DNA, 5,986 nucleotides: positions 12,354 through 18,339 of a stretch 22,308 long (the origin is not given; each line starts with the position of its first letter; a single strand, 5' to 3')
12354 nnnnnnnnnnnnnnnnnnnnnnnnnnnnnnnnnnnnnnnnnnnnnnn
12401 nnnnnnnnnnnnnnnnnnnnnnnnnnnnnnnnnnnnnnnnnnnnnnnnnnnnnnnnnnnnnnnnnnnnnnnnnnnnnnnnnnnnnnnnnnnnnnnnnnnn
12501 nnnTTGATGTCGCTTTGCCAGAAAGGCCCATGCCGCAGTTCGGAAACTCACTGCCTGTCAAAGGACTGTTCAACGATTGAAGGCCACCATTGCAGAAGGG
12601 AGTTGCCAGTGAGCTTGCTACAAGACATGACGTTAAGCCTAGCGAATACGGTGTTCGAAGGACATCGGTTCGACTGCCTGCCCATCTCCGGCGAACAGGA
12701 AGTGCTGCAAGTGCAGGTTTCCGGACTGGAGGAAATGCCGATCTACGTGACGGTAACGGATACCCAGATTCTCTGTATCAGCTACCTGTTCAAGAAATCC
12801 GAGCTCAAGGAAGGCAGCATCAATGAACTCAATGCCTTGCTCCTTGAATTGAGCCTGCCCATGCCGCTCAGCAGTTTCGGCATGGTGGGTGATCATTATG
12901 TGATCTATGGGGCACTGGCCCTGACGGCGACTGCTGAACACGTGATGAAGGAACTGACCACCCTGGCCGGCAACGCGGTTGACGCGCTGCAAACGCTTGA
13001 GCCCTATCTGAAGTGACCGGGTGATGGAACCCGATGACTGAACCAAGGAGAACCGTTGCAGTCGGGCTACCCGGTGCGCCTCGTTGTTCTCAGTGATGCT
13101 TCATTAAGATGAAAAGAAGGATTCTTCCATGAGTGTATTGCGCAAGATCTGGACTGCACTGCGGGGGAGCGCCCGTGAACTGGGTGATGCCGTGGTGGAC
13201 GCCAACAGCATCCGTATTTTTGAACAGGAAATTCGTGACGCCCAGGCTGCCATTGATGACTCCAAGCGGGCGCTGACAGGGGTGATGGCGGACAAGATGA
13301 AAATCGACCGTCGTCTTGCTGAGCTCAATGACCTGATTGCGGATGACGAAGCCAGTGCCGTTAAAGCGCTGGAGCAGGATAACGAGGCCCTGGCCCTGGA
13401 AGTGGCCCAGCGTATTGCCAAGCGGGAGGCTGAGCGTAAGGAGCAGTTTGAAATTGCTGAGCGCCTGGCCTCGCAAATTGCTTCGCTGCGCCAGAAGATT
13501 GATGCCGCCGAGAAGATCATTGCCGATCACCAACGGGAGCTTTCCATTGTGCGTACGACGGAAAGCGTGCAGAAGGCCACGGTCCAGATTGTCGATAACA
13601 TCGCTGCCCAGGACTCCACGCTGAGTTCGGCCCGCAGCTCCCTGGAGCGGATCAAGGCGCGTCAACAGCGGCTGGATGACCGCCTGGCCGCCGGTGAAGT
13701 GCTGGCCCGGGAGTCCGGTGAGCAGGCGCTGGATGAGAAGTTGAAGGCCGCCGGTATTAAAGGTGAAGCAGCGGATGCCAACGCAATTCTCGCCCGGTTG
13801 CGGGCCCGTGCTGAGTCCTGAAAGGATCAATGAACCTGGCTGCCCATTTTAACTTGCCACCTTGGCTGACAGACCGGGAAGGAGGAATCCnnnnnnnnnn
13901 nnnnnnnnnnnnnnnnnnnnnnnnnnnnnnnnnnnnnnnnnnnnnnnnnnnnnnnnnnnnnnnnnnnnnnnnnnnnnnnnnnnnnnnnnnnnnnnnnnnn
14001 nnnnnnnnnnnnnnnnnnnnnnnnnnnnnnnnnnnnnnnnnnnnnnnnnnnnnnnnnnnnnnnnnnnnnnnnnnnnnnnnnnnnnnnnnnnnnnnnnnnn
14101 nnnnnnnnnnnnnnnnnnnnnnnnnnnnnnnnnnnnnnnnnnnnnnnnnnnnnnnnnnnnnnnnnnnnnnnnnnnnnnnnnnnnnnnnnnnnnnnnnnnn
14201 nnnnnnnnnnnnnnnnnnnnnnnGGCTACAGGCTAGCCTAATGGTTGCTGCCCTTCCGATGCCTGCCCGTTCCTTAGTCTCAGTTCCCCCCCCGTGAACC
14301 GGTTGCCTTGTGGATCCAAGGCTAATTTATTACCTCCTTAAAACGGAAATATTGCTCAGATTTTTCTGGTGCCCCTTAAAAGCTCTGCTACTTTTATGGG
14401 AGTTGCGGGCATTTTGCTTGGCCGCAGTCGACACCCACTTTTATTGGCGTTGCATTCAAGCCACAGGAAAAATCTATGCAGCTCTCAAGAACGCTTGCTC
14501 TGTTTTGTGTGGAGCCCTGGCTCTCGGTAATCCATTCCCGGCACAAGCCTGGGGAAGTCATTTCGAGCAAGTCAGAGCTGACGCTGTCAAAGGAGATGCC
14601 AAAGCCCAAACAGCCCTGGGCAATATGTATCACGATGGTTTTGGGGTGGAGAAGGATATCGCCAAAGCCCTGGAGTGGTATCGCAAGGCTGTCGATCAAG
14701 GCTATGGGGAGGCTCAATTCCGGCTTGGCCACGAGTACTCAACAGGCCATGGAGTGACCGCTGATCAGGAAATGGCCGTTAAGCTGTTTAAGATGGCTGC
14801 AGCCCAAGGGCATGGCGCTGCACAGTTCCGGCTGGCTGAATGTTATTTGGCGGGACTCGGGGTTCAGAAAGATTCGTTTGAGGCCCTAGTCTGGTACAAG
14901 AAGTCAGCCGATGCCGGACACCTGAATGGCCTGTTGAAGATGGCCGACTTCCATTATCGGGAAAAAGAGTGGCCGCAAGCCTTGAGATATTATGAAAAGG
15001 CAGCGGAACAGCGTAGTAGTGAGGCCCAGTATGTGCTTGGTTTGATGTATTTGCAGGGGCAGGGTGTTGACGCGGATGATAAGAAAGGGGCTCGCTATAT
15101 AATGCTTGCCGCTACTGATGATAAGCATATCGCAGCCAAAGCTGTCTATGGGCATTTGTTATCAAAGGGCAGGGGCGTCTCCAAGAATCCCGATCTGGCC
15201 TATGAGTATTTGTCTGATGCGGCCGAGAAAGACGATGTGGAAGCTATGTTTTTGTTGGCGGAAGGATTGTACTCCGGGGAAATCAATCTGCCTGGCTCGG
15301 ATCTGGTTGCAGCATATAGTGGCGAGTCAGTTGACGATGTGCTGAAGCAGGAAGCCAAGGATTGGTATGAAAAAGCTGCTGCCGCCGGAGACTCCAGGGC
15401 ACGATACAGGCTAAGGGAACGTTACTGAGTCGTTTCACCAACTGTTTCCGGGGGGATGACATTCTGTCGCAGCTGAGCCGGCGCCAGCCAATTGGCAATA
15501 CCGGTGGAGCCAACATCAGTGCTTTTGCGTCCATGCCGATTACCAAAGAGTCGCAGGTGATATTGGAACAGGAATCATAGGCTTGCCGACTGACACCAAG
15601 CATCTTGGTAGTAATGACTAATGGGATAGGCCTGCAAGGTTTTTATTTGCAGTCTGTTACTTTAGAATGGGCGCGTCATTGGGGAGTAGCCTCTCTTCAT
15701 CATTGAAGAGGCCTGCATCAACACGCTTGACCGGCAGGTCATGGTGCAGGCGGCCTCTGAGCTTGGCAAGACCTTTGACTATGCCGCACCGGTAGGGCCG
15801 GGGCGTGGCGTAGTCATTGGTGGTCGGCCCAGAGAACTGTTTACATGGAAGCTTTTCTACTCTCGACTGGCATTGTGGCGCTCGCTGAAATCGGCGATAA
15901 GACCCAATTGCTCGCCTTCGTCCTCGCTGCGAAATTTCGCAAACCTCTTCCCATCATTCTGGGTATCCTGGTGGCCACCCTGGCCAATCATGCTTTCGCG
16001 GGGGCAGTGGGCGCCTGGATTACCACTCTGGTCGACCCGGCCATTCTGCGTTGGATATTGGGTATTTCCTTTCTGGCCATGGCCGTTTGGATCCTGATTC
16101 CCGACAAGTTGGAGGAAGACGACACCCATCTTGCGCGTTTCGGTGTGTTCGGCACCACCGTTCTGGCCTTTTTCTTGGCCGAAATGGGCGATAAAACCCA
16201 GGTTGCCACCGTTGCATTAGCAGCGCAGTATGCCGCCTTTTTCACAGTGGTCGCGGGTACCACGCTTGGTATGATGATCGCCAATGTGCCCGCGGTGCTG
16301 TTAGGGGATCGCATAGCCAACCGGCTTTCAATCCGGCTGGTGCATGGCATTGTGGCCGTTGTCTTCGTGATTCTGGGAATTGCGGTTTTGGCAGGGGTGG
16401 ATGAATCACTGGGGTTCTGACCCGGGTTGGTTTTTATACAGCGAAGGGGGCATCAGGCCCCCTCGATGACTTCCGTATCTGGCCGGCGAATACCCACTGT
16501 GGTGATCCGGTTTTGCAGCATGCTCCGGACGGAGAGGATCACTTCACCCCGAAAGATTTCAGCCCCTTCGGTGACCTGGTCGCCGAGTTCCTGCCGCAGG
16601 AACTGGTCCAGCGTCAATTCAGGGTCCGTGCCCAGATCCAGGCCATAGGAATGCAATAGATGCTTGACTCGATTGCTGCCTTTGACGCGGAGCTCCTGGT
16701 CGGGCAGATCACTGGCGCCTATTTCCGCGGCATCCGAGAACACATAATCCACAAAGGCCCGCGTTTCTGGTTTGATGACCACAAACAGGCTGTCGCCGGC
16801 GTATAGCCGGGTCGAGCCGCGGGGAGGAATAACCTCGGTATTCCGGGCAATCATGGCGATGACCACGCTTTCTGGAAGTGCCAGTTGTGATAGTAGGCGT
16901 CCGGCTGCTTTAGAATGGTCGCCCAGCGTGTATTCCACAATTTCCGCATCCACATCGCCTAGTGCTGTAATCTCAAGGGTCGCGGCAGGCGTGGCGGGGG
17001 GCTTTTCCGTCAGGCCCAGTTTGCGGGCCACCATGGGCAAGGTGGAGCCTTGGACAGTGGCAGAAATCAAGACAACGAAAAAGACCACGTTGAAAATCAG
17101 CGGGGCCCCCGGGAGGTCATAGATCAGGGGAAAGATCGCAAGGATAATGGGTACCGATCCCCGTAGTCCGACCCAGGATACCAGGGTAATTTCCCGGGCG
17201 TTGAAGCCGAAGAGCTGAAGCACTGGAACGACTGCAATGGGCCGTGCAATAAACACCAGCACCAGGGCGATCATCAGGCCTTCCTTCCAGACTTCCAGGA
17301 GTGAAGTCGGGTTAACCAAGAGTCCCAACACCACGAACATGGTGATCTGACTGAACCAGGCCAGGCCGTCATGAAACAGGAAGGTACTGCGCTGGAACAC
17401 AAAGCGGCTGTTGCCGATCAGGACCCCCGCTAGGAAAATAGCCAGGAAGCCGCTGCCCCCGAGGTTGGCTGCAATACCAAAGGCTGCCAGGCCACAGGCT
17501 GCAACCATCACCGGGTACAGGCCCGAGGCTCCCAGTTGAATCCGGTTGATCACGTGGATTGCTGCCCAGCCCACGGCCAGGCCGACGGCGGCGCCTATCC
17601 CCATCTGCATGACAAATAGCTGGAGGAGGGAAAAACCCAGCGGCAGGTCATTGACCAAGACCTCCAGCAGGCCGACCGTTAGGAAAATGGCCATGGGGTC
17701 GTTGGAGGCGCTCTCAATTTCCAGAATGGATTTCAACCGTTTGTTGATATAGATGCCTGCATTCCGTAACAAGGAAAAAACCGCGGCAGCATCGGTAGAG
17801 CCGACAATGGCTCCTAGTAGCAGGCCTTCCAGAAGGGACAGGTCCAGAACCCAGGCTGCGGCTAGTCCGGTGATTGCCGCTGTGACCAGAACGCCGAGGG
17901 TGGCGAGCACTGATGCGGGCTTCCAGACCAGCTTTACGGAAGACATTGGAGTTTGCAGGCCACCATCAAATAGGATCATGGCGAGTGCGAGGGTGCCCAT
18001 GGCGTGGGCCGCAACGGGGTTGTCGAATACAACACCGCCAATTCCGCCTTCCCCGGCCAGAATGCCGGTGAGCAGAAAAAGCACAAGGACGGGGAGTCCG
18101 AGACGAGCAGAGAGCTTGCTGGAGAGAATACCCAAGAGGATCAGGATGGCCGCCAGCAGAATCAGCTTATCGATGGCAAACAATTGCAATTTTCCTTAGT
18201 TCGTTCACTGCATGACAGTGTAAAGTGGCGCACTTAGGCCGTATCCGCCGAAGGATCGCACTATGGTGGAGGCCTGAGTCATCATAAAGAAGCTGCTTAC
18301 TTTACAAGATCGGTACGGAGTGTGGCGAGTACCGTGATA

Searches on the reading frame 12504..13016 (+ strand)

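Call 37: search_protein_families(library=pfam, proteins=[window:12504-13016:+])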
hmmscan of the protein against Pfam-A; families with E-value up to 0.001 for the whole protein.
window:12504-13016:+ (170 aa): 1 family
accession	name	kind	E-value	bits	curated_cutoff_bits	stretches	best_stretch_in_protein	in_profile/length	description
PF09938.14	DUF2170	-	9.1e-34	116.6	27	1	41-169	6-137/137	Uncharacterized protein conserved in bacteria (DUF2170)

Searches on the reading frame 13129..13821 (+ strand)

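Call 9: search_protein_families(library=pfam, proteins=[window:13129-13821:+])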
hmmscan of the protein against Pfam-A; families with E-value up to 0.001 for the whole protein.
window:13129-13821:+ (230 aa): 1 family
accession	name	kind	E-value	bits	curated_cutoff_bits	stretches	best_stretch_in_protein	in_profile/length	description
PF04012.17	PspA_IM30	-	3.9e-34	118.6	33.9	1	2-228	1-218/220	PspA/IM30 family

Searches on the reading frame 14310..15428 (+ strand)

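Call 9: search_protein_families(library=pfam, proteins=[window:14310-15428:+])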
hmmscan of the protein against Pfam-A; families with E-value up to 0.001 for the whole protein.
window:14310-15428:+ (372 aa): 3 families
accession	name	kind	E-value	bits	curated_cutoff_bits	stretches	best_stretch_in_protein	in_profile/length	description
PF08238.18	Sel1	-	1.4e-49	165.2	30.7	4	97-132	1-36/36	Sel1 repeat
PF23310.1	TPR_27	-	5.8e-07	29.6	27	0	216-265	40-89/110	Plant tetratrico peptide repeats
PF13424.12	TPR_12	-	0.00056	20.5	30.1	0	208-252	6-52/77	Tetratricopeptide repeat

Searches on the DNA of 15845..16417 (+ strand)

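Call 10: search_rna_families(sources=[L001, L002, L003, L004, L005, L006, L007, L008, L009, L010, L011, L012, L013, L014, L015, L016, L017, L018, L019, L020], threshold=gathering)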
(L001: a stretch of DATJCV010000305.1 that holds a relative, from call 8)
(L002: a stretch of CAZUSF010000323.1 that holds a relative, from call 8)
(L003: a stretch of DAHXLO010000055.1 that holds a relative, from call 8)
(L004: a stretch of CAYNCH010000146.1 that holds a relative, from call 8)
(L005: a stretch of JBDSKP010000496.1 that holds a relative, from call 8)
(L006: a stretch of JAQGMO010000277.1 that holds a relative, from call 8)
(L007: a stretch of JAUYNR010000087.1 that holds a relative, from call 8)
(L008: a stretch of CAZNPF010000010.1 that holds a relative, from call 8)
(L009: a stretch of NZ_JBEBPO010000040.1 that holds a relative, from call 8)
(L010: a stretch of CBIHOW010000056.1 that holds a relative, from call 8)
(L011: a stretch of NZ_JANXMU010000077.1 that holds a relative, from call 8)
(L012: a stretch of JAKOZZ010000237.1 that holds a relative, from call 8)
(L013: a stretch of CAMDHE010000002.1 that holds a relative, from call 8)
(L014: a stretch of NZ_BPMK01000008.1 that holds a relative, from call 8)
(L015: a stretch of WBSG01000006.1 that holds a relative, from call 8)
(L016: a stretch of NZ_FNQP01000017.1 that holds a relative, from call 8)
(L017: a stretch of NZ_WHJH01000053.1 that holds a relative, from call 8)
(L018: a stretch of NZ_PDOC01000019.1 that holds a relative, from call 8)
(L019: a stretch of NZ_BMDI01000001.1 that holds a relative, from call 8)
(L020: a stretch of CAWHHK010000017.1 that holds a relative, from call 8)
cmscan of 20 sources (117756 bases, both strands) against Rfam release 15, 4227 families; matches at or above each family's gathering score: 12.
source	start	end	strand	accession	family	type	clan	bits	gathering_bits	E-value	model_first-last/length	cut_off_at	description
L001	1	173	+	RF00080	Manganese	Cis-reg; riboswitch;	-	113.8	45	5.6e-29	1-177/177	no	Manganese Mn2+ riboswitch aptamer (yybP-ykoY)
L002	1226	1401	+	RF00080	Manganese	Cis-reg; riboswitch;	-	101.1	45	3.3e-25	1-177/177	no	Manganese Mn2+ riboswitch aptamer (yybP-ykoY)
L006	2815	2999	+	RF00080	Manganese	Cis-reg; riboswitch;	-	94.9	45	2.3e-23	1-177/177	no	Manganese Mn2+ riboswitch aptamer (yybP-ykoY)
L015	2826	2996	+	RF00080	Manganese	Cis-reg; riboswitch;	-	94.9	45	2.2e-23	1-177/177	no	Manganese Mn2+ riboswitch aptamer (yybP-ykoY)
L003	2815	2997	+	RF00080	Manganese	Cis-reg; riboswitch;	-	94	45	4.1e-23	1-177/177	no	Manganese Mn2+ riboswitch aptamer (yybP-ykoY)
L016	2828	2998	+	RF00080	Manganese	Cis-reg; riboswitch;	-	91.3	45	2.7e-22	1-177/177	no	Manganese Mn2+ riboswitch aptamer (yybP-ykoY)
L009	2808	2990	+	RF00080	Manganese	Cis-reg; riboswitch;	-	90.2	45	5.4e-22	1-177/177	no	Manganese Mn2+ riboswitch aptamer (yybP-ykoY)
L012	2811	2991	+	RF00080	Manganese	Cis-reg; riboswitch;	-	82.5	45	1e-19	1-177/177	no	Manganese Mn2+ riboswitch aptamer (yybP-ykoY)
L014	2812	2999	+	RF00080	Manganese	Cis-reg; riboswitch;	-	79.9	45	6.3e-19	1-177/177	no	Manganese Mn2+ riboswitch aptamer (yybP-ykoY)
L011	2800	2940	+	RF00080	Manganese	Cis-reg; riboswitch;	-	79.4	45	8.7e-19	1-177/177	no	Manganese Mn2+ riboswitch aptamer (yybP-ykoY)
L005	2609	2793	+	RF00080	Manganese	Cis-reg; riboswitch;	-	59.9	45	5.5e-13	1-177/177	no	Manganese Mn2+ riboswitch aptamer (yybP-ykoY)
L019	2810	2982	+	RF00080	Manganese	Cis-reg; riboswitch;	-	56.7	45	4.6e-12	1-177/177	no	Manganese Mn2+ riboswitch aptamer (yybP-ykoY)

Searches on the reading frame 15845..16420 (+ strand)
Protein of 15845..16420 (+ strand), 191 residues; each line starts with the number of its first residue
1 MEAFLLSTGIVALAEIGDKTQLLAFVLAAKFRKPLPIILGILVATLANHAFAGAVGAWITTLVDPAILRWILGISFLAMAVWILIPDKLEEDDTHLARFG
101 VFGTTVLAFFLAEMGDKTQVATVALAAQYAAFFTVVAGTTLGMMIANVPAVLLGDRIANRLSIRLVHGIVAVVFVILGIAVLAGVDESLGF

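Call 8: find_related_loci(query=window:15845-16417:+, collection=genome_contigs, flank=3000)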
Query seq(191 aa) (191 aa) in genome_contigs; peptide patterns used: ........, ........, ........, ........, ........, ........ (x = any residue, [..] = any of these).
600 stretches matched a pattern (row limit reached: there are more); 582 encode a relative of the query (tblastn E <= 1e-3); the best 80 are kept; 80 distinct loci.
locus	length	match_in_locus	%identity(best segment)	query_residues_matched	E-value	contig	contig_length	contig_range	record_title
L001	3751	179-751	77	1-191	8e-95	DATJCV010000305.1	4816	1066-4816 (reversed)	MAG TPA_asm: Burkholderiaceae bacterium isolate SMAG_U15390 k141_141878, whole genome shotgun sequence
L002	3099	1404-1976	76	1-191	1e-95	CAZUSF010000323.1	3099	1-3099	MAG TPA_asm: uncultured Thiobacillus sp. isolate binchicken_co113_137 genome assembly, contig: NODE_37882_length_3099_co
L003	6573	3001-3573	72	1-191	2e-93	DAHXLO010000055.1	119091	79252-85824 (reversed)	MAG TPA_asm: Rhodocyclaceae bacterium isolate clean1598 k141_559535, whole genome shotgun sequence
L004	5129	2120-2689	74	1-190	2e-92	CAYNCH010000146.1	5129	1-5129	MAG TPA_asm: uncultured Methyloversatilis sp. isolate binchicken_co245_276 genome assembly, contig: NODE_22623_length_51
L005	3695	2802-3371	74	1-190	7e-92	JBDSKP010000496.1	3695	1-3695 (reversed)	MAG: Duganella sp. isolate cluster1_bin.349 k127_14719575, whole genome shotgun sequence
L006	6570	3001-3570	73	1-190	2e-90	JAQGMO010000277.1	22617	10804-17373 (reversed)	MAG: Herminiimonas sp. isolate RYN_563 scaffold_835773, whole genome shotgun sequence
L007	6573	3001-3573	72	1-191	4e-90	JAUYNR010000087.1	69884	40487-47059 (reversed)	MAG: Oxalobacteraceae bacterium isolate C4_concoct.bin.115_sub C4_k141_680531, whole genome shotgun sequence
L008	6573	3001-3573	73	1-191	1e-89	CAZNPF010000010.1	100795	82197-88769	MAG TPA_asm: uncultured Pseudomonadales bacterium isolate SRP263991_co5_11 genome assembly, contig: NODE_485_length_1007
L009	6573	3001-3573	73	1-191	5e-89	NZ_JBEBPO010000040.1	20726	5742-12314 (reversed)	MAG: Herminiimonas fonticola isolate T1.bin.26 NODE_4368_length_20726_cov_32.988051, whole genome shotgun sequence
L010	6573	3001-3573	71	1-191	6e-89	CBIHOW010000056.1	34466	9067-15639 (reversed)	MAG TPA_asm: uncultured Massilia sp. isolate SRR18156204_metabat2_19 genome assembly, contig: ERZ27336866.236, whole gen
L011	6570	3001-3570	70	1-190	2e-87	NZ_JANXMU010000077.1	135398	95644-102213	MAG: Rhodoferax sp. isolate 338R_concoct_194 338R_k141_555860, whole genome shotgun sequence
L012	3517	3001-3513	80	1-171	2e-87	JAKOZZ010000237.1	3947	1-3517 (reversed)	MAG: Pseudomonadota bacterium isolate USSF_maxbin.055 k201_350845, whole genome shotgun sequence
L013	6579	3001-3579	70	1-191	2e-86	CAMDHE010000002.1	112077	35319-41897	MAG: Paucibacter toxinivorans isolate MsH-30apr19-299 genome assembly, contig: MsH-30apr19-C144, whole genome shotgun se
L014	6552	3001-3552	73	1-184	5e-86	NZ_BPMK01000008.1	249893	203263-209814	Noviherbaspirillum aridicola strain NCCP-691 sequence08, whole genome shotgun sequence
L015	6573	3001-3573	73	1-191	4e-86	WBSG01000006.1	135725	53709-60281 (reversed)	Betaproteobacteria bacterium SCN2 NODE_14_length_135725_cov_55.535346, whole genome shotgun sequence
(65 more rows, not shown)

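Call 9: search_protein_families(library=pfam, proteins=[window:15845-16420:+])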
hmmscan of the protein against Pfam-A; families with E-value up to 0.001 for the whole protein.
window:15845-16420:+ (191 aa): 2 families
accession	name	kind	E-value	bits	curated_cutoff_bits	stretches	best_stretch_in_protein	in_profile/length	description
PF01169.24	GDT1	-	4.4e-43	145.9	27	2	104-178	2-75/75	Divalent cation/proton antiporter GDT1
PF01925.25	TauE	-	7e-06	26.3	32.6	0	28-103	52-128/237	Sulfite exporter TauE/SafE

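Call 41: search_protein_families(library=ncbifam, proteins=[window:15845-16420:+])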
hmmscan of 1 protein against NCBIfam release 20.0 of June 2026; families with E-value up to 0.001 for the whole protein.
window:15845-16420:+ (191 aa): 0 families

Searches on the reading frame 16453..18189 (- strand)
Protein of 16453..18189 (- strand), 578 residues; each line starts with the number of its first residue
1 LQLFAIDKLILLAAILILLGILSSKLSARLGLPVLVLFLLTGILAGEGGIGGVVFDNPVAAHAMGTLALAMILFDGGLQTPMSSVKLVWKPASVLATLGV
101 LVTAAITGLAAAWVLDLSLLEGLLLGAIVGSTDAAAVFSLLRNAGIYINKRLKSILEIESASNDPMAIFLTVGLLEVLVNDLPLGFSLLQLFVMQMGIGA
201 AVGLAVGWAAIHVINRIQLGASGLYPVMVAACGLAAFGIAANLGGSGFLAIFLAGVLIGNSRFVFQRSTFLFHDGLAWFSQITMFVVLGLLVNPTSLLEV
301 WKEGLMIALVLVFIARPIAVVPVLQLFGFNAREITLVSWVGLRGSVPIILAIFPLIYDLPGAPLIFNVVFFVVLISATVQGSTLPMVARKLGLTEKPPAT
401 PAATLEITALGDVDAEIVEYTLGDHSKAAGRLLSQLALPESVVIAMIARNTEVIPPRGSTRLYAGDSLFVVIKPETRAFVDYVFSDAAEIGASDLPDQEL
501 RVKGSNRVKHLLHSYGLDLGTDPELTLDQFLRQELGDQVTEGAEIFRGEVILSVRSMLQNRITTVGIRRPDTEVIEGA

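Call 9: search_protein_families(library=pfam, proteins=[window:16453-18189:-])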
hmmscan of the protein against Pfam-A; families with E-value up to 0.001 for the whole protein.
window:16453-18189:- (578 aa): 3 families
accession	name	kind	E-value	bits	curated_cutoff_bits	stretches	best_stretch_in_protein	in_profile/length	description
PF00999.27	Na_H_Exchanger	-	2e-54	185.3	26.2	1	16-389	3-374/375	Sodium/hydrogen exchanger, transmembrane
PF02080.26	TrkA_C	-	7.8e-13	48.6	27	1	417-476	1-62/71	TrkA-C domain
PF03471.22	CorC_HlyC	-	2.2e-05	24.8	27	1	496-570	4-80/81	Transporter associated domain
